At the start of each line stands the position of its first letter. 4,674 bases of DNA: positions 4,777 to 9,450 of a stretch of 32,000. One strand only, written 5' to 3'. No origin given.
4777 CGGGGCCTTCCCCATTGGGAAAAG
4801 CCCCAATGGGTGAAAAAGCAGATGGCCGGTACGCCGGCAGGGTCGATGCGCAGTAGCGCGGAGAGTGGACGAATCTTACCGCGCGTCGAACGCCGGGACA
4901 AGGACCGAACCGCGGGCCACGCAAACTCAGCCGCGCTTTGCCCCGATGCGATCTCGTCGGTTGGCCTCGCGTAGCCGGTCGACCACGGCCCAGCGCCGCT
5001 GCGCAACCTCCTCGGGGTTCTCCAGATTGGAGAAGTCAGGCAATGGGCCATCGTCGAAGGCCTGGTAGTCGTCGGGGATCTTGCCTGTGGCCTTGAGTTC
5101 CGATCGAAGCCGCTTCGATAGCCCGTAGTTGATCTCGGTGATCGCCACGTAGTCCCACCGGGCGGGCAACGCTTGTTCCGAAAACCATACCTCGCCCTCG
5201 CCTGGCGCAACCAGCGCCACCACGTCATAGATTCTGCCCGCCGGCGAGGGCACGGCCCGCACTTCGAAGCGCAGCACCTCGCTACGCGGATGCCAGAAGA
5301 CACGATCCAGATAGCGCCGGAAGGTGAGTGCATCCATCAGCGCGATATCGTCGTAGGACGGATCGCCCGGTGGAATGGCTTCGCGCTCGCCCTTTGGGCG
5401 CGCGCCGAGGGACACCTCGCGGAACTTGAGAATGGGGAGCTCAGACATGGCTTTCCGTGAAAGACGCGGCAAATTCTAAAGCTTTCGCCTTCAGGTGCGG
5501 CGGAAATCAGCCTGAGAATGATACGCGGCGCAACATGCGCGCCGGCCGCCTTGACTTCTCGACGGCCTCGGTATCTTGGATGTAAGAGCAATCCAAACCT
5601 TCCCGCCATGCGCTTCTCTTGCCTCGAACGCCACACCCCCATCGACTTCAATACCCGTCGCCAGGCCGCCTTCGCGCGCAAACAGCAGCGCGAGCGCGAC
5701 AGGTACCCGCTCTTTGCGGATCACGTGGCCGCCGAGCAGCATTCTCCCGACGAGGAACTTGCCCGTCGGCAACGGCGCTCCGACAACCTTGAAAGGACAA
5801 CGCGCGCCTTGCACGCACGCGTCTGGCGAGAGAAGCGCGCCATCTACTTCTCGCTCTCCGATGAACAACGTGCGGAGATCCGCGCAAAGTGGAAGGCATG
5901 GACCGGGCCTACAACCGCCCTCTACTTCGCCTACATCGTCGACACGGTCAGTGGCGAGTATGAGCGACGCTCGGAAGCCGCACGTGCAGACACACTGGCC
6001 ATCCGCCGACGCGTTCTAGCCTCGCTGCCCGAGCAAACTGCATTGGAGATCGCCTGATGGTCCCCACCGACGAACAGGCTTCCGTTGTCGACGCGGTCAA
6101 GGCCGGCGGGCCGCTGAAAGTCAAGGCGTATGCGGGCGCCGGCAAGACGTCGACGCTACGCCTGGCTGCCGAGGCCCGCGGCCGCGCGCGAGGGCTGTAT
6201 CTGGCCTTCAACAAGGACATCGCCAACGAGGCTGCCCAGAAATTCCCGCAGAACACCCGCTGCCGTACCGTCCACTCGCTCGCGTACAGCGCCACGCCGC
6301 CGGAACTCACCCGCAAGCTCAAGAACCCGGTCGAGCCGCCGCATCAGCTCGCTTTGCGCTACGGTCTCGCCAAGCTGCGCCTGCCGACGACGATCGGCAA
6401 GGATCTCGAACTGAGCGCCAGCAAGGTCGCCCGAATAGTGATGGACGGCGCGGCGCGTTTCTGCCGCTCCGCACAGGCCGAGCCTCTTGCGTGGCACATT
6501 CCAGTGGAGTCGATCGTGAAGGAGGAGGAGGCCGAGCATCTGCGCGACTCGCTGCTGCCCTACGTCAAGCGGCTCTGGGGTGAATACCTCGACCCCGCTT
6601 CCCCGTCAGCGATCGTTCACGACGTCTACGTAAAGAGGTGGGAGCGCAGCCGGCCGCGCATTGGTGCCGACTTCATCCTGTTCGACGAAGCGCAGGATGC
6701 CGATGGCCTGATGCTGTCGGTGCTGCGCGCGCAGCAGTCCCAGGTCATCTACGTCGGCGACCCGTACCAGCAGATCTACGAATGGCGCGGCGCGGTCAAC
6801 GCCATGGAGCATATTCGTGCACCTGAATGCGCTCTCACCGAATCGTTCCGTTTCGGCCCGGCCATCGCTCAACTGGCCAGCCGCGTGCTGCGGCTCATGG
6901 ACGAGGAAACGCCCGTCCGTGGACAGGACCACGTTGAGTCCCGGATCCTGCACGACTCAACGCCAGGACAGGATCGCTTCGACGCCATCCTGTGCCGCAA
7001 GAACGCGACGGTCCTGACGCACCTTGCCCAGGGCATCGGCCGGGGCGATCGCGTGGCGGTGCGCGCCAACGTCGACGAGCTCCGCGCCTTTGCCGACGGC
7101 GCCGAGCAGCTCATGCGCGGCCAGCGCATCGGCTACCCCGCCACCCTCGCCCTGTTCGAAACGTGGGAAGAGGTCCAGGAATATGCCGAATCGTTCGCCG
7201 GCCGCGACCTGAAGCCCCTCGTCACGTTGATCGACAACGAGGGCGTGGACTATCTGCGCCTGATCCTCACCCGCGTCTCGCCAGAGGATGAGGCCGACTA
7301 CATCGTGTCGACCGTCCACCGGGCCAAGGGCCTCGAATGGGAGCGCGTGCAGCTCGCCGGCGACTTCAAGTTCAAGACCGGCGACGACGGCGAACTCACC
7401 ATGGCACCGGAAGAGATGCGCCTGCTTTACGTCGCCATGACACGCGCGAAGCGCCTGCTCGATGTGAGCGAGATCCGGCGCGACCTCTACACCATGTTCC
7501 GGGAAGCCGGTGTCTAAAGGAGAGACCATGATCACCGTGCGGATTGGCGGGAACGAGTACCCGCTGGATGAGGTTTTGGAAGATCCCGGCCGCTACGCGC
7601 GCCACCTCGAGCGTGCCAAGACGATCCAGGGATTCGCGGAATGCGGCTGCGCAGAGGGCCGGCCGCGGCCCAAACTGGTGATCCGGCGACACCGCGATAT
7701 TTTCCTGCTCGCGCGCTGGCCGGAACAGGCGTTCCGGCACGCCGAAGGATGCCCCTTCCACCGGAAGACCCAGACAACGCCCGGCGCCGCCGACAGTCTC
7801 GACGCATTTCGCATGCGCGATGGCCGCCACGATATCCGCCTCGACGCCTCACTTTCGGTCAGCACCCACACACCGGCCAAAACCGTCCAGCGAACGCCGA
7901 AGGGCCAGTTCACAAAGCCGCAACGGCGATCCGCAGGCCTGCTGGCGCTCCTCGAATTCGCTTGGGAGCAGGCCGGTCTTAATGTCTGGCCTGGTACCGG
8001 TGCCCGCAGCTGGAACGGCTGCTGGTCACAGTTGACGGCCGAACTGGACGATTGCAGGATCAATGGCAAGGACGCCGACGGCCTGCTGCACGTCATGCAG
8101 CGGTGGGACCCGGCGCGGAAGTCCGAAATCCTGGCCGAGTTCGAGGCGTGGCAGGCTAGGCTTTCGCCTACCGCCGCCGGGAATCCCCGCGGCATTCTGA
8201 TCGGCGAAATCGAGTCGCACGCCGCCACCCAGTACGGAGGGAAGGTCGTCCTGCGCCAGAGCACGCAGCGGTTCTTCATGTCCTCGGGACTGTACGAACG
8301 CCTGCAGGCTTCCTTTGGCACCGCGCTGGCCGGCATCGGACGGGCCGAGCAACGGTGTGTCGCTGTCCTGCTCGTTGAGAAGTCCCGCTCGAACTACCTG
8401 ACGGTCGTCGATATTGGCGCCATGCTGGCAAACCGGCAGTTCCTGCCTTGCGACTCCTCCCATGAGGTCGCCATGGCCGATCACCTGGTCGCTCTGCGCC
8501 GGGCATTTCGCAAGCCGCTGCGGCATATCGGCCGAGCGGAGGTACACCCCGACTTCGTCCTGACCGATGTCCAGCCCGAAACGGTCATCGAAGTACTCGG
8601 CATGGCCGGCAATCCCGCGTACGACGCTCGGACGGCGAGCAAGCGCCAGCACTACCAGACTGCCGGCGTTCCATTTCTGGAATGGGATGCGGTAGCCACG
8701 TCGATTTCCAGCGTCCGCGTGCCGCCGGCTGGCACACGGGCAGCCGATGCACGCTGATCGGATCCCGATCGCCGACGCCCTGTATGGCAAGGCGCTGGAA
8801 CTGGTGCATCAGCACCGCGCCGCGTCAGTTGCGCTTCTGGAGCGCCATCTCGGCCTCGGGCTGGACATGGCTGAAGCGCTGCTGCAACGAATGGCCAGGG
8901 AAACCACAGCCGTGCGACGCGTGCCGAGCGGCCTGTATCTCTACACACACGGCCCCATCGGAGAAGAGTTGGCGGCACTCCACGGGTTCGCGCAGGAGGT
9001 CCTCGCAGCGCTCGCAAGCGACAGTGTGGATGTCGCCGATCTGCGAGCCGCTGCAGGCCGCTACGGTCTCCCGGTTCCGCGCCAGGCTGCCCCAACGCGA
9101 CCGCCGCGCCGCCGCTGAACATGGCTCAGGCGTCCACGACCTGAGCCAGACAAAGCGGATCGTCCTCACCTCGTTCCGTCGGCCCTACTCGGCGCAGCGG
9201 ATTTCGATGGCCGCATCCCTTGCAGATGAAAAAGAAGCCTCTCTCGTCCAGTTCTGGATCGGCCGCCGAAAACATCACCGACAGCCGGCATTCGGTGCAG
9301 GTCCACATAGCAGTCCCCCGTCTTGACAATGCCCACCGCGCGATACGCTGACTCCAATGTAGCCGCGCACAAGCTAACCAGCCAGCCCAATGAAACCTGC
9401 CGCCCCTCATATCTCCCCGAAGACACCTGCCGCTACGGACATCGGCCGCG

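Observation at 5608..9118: Translationally coupled operon: small ORF, UvrD-like helicase, DUF1173-like Cys-cluster/nuclease-like protein, FtsK-gamma winged helix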

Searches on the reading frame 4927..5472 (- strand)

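Call 7: search_protein_families(library=pfam, proteins=[window:4927-5472:-], max_evalue=0.01)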
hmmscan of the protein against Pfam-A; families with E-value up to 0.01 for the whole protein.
window:4927-5472:- (181 aa): 1 family
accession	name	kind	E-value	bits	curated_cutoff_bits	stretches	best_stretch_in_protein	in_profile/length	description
PF00300.27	His_Phos_1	-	0.0097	16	21.7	0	111-176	77-142/194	Histidine phosphatase superfamily (branch 1)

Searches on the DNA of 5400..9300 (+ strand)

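Call 8: search_dna_similar(query=window:5400-9300:+, collection=plasmids, mode=near, max_rows=20)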
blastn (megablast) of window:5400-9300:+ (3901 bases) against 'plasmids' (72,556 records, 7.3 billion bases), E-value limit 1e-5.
Records with a match: 14; places in all: 15; records where one place covers at least 80% of the query: 12.
Best place of each record, by identity: >=99% 2; 95-99% 1; 80-90% 2; 60-80% 9.
By first word of the organism name: Cupriavidus 13; Paraburkholderia 1.
By predicted mobility (MOB-suite, as given by PLSDB): conjugative 12; mobilizable 1; non-mobilizable 1.
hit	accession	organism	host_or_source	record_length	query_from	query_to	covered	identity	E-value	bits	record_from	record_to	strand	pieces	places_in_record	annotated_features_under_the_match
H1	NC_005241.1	Cupriavidus necator H16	-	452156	1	3901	100%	100.0%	0e+0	7204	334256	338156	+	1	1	3'-5' exonuclease | DUF1173 family protein | hypothetical protein (x3)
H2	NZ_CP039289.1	Cupriavidus necator H16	single cell,sludge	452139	1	3901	100%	100.0%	0e+0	7204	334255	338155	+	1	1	3'-5' exonuclease | DUF1173 family protein | hypothetical protein (x3)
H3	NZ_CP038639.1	Cupriavidus oxalaticus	whole organism,sewage sludge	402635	1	3901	100%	97.6%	0e+0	6689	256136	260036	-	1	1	3'-5' exonuclease | DUF1173 family protein | hypothetical protein (x4)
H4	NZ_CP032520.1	Cupriavidus oxalaticus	cell culture,activated sludge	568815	1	3900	100%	89.9%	0e+0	5016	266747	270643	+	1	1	3'-5' exonuclease | DUF1173 family protein | hypothetical protein (x3)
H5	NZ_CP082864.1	Cupriavidus pauculus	-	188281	45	3614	92%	76.5%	0e+0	1890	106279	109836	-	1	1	3'-5' exonuclease | DUF1173 family protein | hypothetical protein (x2) | DNA translocase FtsK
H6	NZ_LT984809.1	Cupriavidus taiwanensis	-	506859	141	3601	89%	75.9%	0e+0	1692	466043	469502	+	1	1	3'-5' exonuclease | DUF1173 family protein | hypothetical protein | DNA translocase FtsK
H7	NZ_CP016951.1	Cupriavidus taiwanensis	Mimosa,single cell,nodules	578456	50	3228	81%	80.5%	0e+0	2418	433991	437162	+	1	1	DUF1173 family protein | hypothetical protein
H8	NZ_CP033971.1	Cupriavidus pauculus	Homo sapiens,clinical isolate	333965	126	3291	81%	77.4%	0e+0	1853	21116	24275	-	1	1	3'-5' exonuclease | DUF1173 family protein | hypothetical protein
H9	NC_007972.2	Cupriavidus metallidurans CH34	-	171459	108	3288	82%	76.7%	0e+0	1738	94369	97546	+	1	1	3'-5' exonuclease | DUF1173 family protein | hypothetical protein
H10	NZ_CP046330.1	Cupriavidus metallidurans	sedimentation pond in a zinc factory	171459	108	3288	82%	76.7%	0e+0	1738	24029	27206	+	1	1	3'-5' exonuclease | DUF1173 family protein | hypothetical protein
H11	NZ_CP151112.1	Cupriavidus metallidurans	-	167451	111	3286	81%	76.8%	0e+0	1746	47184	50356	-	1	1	3'-5' exonuclease | DUF1173 family protein | hypothetical protein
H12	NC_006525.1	Cupriavidus metallidurans CH34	-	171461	111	3288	81%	76.7%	0e+0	1738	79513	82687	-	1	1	3'-5' exonuclease | DUF1173 family protein | hypothetical protein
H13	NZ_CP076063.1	Cupriavidus sp. EM10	Pure-cultured cell,sewage water sludge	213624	126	3214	79%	77.0%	0e+0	1744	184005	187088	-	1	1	3'-5' exonuclease | DUF1173 family protein (x2) | hypothetical protein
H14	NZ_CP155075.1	Paraburkholderia sp. PREW-6R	single cell,Phlox subulata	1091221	1208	1490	7%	76.7%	1e-32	150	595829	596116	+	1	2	none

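Call 9: get_annotated_region(hit=H1, flank=14000)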
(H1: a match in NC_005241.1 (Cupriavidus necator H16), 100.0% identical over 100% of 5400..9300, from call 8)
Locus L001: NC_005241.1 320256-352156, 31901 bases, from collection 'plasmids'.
description: Cupriavidus necator H16 megaplasmid pHG1, complete sequence
organism: Cupriavidus necator H16 (NCBI taxid 381666)
taxonomy: Bacteria; Pseudomonadota; Betaproteobacteria; Burkholderiales; Burkholderiaceae; Cupriavidus; Cupriavidus necator; Cupriavidus necator H16
host: -; source: -; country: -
typing (MOB-suite, as given by PLSDB): conjugative; replicon rep_cluster_120; relaxase MOBH,MOBP; mating-pair formation MPF_T
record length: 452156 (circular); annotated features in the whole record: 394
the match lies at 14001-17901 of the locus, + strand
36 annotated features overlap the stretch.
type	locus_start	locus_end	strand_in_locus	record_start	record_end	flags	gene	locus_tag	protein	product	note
CDS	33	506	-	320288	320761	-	-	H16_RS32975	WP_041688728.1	glycine zipper 2TM domain-containing protein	-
CDS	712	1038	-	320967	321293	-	-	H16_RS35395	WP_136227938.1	hypothetical protein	-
CDS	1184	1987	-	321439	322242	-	-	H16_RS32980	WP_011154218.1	PRTRC system ThiF family protein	-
CDS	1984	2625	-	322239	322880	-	-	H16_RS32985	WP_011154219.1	PRTRC system protein A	-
CDS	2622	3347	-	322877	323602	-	-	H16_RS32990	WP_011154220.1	PRTRC system protein B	-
CDS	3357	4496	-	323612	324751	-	-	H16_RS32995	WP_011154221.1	PRTRC system protein F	-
CDS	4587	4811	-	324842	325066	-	-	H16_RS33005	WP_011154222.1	PRTRC system protein C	-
CDS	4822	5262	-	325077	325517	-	-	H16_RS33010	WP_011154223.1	PRTRC system protein E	-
CDS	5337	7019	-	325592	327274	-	-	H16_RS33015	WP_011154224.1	PRTRC system ParB family protein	-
CDS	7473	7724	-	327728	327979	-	-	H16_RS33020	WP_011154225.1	hypothetical protein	-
CDS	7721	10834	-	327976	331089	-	-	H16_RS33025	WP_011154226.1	helicase-related protein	-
CDS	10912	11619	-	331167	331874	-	-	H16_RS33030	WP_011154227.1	hypothetical protein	-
CDS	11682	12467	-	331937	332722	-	-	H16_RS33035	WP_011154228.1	hypothetical protein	-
CDS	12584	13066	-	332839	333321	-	-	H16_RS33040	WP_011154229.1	hypothetical protein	-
CDS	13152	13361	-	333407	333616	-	-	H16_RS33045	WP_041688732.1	hypothetical protein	-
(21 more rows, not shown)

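Call 10: get_annotated_region(hit=H9, flank=12000)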
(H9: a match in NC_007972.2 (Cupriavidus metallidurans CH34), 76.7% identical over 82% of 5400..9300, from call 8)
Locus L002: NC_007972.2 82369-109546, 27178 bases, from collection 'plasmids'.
description: Cupriavidus metallidurans CH34 plasmid pMOL28, complete sequence
organism: Cupriavidus metallidurans CH34 (NCBI taxid 266264)
taxonomy: Bacteria; Pseudomonadota; Betaproteobacteria; Burkholderiales; Burkholderiaceae; Cupriavidus; Cupriavidus metallidurans; Cupriavidus metallidurans CH34
host: -; source: -; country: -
typing (MOB-suite, as given by PLSDB): conjugative; replicon rep_cluster_591; relaxase MOBH; mating-pair formation MPF_T
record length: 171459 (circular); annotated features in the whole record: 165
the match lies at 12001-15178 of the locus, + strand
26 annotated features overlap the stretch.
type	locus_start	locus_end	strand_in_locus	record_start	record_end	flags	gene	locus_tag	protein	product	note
CDS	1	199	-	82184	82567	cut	-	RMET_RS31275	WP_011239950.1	hypothetical protein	-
CDS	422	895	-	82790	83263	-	-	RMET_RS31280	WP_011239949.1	membrane protein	-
CDS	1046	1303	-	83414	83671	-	-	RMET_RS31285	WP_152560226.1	hypothetical protein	-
CDS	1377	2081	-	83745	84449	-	-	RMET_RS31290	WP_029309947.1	hypothetical protein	-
CDS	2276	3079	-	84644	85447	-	-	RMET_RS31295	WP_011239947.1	PRTRC system ThiF family protein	-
CDS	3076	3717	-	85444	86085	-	-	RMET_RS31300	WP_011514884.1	PRTRC system protein A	-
CDS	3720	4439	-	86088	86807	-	-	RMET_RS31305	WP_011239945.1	PRTRC system protein B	-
CDS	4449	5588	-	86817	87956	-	-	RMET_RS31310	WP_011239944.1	PRTRC system protein F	-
CDS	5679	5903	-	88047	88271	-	-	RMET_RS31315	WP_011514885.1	PRTRC system protein C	-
CDS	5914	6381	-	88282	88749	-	-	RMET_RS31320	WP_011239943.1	PRTRC system protein E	-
CDS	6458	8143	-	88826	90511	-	-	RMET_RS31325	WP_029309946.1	PRTRC system ParB family protein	-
CDS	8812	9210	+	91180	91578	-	-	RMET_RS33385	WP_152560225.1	hypothetical protein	-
CDS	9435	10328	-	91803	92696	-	-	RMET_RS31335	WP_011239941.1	N-6 DNA methylase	GO:0006306 - DNA methylation [Evidence IEA]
CDS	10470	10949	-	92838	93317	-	-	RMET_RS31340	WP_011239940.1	hypothetical protein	-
CDS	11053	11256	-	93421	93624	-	-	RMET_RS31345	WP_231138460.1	hypothetical protein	-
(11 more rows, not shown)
